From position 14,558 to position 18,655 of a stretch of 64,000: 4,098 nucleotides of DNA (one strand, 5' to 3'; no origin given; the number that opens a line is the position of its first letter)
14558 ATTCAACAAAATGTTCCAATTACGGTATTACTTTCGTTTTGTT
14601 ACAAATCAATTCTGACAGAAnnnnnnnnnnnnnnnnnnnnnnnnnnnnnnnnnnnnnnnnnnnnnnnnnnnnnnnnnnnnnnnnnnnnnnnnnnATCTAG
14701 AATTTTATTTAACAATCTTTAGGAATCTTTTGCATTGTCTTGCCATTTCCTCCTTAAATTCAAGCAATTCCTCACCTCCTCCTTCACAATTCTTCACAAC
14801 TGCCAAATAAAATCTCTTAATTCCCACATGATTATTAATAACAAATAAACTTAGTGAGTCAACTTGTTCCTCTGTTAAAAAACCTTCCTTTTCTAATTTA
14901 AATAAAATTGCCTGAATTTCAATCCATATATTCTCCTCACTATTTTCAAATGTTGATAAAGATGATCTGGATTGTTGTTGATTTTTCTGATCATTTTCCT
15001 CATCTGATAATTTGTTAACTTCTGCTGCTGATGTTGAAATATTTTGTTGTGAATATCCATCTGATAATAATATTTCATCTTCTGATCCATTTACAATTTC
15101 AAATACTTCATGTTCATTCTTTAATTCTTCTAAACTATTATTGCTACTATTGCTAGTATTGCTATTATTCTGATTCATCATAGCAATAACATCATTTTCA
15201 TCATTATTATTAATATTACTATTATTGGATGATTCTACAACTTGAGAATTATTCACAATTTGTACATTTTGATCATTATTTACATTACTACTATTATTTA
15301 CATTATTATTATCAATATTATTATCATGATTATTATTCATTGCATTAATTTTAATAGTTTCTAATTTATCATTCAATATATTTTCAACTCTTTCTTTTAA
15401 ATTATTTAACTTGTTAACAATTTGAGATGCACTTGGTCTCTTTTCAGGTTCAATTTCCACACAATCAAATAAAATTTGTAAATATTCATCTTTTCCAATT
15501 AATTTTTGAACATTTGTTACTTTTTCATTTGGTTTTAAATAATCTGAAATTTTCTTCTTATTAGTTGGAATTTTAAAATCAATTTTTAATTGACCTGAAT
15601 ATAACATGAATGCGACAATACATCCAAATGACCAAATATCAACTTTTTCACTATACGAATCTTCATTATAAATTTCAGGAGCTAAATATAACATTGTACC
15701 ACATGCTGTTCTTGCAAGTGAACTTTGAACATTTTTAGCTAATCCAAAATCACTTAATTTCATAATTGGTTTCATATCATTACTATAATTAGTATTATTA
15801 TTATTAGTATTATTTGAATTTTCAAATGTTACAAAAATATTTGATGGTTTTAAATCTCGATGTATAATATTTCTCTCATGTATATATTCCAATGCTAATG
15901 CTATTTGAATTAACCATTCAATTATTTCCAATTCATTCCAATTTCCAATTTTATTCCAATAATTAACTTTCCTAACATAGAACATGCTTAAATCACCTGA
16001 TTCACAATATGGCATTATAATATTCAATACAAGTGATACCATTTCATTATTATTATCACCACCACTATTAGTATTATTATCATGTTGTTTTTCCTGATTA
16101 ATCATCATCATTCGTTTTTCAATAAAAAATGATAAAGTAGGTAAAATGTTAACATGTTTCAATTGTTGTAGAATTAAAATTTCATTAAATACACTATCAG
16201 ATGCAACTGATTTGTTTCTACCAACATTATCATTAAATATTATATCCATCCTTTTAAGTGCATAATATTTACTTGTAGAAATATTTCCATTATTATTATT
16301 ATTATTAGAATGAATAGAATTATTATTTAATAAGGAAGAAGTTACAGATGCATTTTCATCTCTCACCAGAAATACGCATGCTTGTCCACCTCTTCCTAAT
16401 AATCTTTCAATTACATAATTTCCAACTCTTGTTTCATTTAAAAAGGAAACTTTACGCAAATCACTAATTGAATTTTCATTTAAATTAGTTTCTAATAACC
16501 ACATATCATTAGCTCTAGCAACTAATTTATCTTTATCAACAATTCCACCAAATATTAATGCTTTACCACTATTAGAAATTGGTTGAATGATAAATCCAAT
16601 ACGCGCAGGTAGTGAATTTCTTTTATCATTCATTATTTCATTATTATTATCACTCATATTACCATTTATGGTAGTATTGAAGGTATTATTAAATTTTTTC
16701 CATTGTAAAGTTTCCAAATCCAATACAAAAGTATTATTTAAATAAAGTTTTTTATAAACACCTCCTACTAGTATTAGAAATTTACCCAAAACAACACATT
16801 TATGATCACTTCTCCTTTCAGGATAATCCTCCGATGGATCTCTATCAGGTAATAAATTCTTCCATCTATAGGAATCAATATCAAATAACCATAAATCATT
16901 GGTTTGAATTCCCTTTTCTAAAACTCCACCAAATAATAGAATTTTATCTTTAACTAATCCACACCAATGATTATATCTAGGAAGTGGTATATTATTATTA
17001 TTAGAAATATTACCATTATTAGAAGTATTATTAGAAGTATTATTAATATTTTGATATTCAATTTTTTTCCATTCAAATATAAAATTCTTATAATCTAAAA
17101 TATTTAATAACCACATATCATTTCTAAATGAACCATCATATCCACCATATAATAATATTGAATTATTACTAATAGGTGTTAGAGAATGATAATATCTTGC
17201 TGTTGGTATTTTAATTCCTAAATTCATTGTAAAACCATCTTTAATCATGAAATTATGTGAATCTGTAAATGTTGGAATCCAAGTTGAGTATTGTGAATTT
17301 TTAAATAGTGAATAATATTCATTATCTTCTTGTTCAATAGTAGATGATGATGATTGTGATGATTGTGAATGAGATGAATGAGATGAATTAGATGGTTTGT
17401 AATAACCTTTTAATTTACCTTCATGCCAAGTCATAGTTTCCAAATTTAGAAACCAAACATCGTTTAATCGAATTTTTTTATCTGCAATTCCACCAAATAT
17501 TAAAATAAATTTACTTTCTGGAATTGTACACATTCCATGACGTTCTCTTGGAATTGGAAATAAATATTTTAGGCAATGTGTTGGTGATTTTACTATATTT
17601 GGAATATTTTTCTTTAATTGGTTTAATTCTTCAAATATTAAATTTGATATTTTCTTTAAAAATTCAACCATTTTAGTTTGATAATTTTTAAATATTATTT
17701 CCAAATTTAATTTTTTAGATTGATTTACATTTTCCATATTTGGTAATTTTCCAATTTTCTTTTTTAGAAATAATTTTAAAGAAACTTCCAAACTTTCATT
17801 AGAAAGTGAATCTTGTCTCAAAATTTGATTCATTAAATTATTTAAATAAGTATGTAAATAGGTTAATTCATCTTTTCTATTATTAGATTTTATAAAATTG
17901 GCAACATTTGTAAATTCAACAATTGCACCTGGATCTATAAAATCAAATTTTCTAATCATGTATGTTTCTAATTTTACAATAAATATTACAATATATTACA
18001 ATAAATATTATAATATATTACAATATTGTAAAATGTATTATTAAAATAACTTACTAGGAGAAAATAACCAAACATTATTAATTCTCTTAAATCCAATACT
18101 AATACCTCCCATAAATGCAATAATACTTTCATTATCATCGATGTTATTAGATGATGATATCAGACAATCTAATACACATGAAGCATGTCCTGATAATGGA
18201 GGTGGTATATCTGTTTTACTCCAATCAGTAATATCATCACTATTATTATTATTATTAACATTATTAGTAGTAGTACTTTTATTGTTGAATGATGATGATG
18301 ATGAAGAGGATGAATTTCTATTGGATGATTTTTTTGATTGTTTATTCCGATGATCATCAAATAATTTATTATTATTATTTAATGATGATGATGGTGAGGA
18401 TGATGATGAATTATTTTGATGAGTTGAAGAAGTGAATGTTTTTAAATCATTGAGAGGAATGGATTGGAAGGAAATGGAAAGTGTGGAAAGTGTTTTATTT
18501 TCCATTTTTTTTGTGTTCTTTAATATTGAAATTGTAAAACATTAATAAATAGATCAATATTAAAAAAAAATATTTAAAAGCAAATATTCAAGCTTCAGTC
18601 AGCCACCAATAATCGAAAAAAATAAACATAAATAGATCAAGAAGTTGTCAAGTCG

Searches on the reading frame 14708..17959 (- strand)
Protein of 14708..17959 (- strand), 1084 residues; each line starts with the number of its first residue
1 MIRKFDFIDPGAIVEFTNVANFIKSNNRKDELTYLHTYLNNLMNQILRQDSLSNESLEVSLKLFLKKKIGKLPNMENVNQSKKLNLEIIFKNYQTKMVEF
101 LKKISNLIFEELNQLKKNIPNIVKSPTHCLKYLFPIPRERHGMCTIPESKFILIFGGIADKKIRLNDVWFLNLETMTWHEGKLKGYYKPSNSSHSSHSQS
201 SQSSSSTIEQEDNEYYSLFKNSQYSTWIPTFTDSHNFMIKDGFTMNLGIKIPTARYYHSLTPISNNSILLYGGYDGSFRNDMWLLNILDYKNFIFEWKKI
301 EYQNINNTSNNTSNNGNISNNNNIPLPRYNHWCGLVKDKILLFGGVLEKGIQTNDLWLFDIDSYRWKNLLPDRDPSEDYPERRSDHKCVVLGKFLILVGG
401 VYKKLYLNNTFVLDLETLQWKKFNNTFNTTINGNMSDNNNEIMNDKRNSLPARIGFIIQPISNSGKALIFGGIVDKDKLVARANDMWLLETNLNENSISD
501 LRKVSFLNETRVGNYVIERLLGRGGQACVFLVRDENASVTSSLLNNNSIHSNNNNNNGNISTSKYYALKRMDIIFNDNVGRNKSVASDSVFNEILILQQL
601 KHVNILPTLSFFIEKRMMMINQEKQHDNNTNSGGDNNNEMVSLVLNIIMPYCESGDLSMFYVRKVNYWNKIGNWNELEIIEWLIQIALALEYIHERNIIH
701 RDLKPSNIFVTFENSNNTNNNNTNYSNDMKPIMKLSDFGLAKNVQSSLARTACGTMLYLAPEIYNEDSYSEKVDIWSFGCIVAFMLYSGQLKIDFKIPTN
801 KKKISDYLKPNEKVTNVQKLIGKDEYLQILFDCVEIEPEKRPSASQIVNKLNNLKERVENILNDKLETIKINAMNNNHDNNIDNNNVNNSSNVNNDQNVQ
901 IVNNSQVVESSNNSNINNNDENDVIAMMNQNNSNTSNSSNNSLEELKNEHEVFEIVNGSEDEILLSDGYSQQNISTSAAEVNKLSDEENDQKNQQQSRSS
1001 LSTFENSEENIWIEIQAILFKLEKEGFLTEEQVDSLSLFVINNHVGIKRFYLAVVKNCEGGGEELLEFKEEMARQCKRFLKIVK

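Call 68: search_protein_families(library=pfam, proteins=[window:14708-17959:-], max_evalue=0.001)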
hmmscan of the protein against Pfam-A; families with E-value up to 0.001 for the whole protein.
window:14708-17959:- (1084 aa): 10 families
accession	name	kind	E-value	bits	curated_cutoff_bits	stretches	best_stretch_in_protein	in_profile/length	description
PF24681.1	Kelch_KLHDC2_KLHL20_DRC7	-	2.4e-42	145.2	50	2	250-426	46-197/221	KLHDC2/KLHL20/DRC7 Kelch-repeats domain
PF00069.31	Pkinase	-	4.1e-42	144.8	31.7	1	560-849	21-259/263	Protein kinase domain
PF24981.1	Beta-prop_ATRN-LZTR1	-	1.3e-32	113.7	50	3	308-372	20-85/289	Attractin/LZTR1 beta-propeller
PF13418.12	Kelch_4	-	2.1e-32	111.2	21.6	3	137-180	1-43/49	Galactose oxidase, central domain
PF07714.23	PK_Tyr_Ser-Thr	-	1e-29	104.1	23.1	1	645-851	76-258/258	Protein tyrosine and serine/threonine kinase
PF13415.12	Kelch_3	-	5.7e-18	65.1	22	1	338-390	2-47/48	Galactose oxidase, central domain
PF13964.12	Kelch_6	-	1.3e-16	60.3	25.3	0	140-180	4-42/50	Kelch motif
PF13854.13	Kelch_HCF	-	4.8e-16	59.4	113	2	134-197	181-246/345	Host cell factor, Kelch-repeats domain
PF07646.21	Kelch_2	-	8.2e-16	57.5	21.3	1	327-368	1-43/48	Kelch motif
PF01344.31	Kelch_1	-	8.5e-14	51.2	20.1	0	382-422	1-41/46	Kelch motif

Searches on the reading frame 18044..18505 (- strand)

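Call 68: search_protein_families(library=pfam, proteins=[window:18044-18505:-], max_evalue=0.001)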
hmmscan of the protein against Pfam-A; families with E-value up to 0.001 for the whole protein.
window:18044-18505:- (154 aa): 1 family
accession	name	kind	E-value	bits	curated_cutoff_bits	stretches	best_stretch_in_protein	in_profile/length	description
PF13415.12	Kelch_3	-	0.00052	20.6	22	0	88-111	29-47/48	Galactose oxidase, central domain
